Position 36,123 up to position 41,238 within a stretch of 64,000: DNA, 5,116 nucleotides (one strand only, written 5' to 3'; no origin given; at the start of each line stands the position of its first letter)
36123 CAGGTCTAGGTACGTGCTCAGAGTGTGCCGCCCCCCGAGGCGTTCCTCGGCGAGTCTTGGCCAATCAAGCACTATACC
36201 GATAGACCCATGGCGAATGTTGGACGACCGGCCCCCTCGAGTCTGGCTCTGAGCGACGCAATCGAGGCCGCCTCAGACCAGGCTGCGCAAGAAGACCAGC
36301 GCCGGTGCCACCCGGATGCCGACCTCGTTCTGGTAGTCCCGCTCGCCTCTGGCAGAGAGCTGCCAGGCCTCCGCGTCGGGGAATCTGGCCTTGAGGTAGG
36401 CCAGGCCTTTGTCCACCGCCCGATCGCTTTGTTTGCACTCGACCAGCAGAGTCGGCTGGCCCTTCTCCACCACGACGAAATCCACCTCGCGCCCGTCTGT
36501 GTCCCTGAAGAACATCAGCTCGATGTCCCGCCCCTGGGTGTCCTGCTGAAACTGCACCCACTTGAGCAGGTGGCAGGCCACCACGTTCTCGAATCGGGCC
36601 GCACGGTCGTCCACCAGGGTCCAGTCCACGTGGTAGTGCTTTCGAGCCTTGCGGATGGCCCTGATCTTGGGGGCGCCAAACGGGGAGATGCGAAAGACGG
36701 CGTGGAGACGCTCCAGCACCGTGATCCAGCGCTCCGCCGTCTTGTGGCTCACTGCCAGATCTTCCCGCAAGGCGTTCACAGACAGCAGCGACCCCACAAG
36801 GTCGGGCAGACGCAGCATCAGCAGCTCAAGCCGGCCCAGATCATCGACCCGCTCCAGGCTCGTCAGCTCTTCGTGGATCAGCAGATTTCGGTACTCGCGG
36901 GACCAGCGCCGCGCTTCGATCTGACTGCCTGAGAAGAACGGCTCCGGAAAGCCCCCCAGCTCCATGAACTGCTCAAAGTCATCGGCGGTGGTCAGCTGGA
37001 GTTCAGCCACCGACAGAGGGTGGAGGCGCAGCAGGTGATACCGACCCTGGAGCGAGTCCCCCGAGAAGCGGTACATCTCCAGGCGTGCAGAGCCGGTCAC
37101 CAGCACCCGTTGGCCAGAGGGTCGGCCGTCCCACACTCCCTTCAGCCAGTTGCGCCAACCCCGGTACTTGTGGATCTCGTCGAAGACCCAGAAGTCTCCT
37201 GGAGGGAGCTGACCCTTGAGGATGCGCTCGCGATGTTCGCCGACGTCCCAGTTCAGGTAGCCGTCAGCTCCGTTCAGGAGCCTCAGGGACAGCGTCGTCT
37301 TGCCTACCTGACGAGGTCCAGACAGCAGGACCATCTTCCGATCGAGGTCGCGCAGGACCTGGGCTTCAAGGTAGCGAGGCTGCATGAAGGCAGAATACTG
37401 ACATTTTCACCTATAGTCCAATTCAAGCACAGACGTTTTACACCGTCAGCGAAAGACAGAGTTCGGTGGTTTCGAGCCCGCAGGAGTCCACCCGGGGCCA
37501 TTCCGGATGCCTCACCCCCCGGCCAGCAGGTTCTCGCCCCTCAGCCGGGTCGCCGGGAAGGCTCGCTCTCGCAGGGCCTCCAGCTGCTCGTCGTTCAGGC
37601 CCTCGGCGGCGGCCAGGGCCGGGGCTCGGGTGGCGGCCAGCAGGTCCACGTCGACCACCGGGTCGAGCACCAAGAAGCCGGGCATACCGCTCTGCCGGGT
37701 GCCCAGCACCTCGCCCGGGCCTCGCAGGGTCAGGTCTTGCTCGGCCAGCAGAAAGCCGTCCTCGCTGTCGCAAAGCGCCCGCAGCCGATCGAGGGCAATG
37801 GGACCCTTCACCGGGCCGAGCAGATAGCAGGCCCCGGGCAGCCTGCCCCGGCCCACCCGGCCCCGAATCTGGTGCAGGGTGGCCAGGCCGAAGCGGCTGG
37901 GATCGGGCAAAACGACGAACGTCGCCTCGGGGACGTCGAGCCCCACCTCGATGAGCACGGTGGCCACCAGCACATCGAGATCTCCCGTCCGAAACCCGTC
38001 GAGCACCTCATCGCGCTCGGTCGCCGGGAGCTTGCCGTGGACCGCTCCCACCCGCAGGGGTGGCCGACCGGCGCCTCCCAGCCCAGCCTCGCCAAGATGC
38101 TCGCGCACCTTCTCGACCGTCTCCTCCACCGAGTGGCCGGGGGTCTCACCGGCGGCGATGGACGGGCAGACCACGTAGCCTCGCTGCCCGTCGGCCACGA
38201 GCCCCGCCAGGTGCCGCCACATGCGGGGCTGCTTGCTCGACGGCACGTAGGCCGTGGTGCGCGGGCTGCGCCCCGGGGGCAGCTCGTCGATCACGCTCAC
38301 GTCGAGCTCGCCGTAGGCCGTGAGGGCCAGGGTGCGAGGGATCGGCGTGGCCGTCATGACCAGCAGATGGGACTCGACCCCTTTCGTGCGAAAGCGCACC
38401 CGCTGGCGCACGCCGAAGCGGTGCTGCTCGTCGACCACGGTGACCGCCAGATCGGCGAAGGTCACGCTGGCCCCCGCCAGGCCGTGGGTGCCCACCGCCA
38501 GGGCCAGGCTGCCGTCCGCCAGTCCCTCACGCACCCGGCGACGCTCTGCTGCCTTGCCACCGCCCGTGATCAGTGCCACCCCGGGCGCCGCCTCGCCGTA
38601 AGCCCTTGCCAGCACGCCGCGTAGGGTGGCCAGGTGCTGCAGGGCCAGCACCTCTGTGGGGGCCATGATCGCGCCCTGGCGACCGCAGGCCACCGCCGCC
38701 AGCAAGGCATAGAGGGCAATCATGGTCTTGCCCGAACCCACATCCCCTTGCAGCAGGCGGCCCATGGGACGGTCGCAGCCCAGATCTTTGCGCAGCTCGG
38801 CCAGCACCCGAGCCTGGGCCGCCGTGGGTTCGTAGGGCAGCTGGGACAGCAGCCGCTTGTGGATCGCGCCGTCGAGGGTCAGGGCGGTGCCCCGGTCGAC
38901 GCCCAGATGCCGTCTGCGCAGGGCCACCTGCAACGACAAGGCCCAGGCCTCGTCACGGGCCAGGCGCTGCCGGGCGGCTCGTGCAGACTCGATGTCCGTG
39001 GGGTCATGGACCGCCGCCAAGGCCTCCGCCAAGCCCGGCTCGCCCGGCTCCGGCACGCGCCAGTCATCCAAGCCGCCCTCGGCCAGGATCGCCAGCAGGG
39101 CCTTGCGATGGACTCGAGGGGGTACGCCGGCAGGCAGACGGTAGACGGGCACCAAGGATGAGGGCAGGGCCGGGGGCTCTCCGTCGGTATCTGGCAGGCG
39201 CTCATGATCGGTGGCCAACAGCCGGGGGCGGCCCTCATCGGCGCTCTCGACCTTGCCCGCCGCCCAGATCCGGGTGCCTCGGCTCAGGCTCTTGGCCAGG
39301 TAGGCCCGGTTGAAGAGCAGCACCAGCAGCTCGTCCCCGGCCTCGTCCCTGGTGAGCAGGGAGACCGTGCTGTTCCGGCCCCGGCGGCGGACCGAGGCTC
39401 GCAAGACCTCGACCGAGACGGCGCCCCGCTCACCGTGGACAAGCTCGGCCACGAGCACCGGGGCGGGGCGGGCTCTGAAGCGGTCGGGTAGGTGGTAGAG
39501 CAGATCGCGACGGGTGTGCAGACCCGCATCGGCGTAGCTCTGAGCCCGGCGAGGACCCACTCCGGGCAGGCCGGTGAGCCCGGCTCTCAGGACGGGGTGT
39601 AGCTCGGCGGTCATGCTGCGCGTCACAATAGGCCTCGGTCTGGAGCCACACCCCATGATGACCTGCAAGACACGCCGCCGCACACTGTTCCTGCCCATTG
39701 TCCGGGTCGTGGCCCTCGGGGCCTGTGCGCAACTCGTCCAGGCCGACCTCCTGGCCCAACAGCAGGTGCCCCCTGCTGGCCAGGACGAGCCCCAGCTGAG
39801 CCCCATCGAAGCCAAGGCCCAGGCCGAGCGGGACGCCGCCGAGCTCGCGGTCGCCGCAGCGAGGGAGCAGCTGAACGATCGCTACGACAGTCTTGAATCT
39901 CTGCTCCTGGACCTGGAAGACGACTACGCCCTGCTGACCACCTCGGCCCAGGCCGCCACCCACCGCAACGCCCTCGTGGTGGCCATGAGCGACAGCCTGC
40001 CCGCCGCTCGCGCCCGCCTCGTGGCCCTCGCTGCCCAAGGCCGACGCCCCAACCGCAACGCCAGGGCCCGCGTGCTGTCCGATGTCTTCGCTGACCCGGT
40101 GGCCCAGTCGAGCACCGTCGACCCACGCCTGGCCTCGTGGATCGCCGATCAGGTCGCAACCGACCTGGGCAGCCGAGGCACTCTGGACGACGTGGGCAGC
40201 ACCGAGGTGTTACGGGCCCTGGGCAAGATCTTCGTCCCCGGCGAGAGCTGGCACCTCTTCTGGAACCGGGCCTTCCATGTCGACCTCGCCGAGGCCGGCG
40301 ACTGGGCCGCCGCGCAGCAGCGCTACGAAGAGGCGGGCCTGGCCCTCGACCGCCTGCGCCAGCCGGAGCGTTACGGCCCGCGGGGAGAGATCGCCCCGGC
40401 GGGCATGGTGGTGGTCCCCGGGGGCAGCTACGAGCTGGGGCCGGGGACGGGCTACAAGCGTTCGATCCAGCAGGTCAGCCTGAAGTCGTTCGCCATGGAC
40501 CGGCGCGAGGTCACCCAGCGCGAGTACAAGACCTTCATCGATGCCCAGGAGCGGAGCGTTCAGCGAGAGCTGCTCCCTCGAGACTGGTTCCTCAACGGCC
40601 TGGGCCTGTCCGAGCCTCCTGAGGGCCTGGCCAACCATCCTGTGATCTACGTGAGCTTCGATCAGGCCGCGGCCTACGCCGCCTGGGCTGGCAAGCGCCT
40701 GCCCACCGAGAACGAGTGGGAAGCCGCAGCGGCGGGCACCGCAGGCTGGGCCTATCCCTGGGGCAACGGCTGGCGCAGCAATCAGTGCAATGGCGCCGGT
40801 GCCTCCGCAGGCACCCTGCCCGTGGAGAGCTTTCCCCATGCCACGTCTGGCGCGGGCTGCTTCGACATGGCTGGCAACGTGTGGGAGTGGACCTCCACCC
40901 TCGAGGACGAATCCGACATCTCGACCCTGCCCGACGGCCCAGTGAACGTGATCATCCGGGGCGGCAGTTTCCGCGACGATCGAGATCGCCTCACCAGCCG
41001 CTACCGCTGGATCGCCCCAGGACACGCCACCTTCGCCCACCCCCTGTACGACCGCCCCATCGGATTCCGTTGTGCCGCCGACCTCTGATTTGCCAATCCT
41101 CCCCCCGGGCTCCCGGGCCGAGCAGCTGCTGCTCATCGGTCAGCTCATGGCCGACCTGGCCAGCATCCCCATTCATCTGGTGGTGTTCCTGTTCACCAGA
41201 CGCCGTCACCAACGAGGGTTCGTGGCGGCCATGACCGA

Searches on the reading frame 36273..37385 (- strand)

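Call 33: search_protein_families(library=pfam, proteins=[window:36273-37385:-], max_evalue=0.001)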
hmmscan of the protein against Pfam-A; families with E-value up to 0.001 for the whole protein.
window:36273-37385:- (370 aa): 2 families
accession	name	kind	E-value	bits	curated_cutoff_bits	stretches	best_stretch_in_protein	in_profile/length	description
PF13635.12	DUF4143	-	3.6e-22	79.3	28.1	1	174-319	4-159/160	Domain of unknown function (DUF4143)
PF13173.12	AAA_14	-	2.4e-20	73.3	27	1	16-129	2-128/129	AAA domain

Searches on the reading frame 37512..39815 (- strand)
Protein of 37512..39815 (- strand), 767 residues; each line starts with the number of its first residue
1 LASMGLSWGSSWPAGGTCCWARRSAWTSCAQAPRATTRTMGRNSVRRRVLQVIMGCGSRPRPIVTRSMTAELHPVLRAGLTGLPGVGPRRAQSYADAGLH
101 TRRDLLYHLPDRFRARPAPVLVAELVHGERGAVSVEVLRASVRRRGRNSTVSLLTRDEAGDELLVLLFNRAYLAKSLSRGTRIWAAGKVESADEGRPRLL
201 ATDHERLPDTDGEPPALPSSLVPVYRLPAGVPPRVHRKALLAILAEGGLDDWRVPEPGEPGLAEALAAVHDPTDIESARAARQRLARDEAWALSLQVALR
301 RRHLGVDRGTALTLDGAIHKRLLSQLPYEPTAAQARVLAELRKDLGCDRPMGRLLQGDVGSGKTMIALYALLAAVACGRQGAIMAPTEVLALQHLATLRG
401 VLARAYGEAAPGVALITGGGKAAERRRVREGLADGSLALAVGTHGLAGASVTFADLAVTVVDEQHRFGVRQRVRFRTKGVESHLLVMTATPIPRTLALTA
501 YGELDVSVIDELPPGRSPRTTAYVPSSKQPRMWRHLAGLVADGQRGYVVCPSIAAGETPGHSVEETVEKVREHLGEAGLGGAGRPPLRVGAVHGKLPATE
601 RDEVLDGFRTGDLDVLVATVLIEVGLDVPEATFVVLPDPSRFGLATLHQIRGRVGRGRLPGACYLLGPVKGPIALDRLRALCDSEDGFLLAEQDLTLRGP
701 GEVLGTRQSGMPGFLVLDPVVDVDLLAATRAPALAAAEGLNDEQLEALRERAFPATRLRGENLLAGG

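Call 33: search_protein_families(library=pfam, proteins=[window:37512-39815:-], max_evalue=0.001)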
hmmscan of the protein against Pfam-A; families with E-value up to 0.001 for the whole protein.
window:37512-39815:- (767 aa): 4 families
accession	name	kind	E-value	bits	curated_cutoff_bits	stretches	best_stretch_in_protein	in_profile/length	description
PF00271.37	Helicase_C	-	4.5e-17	62.7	23.5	1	586-656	39-108/110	Helicase conserved C-terminal domain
PF00270.35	DEAD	-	3.5e-15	56.6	26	1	354-496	18-164/167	DEAD/DEAH box helicase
PF17191.10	RecG_wedge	-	6.8e-09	35.9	23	1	85-238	7-153/162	RecG wedge domain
PF19833.4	RecG_dom3_C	-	1.4e-06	28.7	26.8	1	685-731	2-49/87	ATP-dependent DNA helicase RecG, domain 3, C-terminal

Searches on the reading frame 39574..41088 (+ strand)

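Call 68: search_protein_families(library=pfam, proteins=[window:39574-41088:+], max_evalue=0.001)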
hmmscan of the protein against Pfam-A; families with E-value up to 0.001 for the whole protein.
window:39574-41088:+ (504 aa): 1 family
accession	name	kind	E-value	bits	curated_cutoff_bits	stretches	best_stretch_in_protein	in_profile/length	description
PF03781.23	FGE-sulfatase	-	3.9e-45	155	23.3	1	276-501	3-254/255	Sulfatase-modifying factor enzyme 1-like domain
